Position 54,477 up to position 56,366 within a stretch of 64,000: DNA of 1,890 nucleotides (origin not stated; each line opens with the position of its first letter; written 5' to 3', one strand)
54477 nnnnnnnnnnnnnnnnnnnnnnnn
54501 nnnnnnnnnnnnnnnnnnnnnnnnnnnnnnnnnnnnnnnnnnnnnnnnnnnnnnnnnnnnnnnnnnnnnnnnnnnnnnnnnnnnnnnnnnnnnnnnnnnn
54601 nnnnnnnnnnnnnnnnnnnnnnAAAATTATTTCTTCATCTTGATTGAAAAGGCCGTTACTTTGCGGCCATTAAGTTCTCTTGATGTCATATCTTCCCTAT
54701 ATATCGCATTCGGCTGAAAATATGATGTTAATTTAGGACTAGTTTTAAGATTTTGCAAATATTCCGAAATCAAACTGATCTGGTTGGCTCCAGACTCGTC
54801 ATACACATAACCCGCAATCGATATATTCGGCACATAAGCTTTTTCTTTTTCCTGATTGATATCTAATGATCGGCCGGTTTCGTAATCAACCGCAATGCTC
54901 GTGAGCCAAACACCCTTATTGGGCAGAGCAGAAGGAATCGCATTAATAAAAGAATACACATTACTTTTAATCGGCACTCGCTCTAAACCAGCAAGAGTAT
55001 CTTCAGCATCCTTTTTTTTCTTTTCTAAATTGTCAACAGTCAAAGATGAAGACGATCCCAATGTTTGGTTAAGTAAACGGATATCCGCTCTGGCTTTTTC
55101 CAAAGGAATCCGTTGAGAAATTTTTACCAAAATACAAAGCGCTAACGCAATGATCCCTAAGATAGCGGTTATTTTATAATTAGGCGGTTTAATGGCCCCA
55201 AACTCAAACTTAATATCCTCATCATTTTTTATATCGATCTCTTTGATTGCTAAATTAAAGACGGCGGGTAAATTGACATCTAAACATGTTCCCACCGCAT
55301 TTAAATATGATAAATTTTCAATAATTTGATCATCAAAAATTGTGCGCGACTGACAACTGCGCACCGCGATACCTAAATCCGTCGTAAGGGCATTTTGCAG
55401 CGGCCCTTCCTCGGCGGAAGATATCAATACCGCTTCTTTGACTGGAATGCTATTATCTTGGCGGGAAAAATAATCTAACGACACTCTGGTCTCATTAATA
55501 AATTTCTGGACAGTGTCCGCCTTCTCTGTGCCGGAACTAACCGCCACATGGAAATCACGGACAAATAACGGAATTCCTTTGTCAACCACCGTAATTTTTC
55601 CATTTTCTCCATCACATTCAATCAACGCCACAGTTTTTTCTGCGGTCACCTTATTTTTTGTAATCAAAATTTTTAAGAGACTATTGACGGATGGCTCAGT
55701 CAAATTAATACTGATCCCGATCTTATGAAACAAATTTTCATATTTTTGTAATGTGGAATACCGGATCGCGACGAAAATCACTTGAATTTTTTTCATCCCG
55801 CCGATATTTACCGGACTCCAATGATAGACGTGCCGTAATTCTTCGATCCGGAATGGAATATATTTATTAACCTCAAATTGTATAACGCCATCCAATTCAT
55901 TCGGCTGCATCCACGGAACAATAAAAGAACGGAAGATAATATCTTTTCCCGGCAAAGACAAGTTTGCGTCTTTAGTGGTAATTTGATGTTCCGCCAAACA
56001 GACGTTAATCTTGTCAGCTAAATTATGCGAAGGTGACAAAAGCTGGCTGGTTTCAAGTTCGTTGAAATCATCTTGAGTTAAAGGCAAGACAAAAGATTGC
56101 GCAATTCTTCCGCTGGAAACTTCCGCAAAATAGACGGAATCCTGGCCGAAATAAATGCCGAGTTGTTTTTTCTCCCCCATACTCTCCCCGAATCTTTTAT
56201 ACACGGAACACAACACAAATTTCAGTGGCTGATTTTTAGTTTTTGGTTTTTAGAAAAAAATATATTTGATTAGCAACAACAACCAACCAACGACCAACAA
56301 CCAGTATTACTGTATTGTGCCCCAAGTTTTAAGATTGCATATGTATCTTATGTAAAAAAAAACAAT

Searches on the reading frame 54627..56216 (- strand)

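Call 93: search_protein_families(library=pfam, proteins=[window:54627-56216:-], max_evalue=0.00001)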
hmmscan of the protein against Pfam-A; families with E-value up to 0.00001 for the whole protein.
window:54627-56216:- (529 aa): 1 family
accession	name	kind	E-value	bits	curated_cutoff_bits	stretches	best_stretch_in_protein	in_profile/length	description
PF11104.14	PilM_2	-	4.1e-09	36.3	27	1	62-222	43-208/340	Type IV pilus assembly protein PilM;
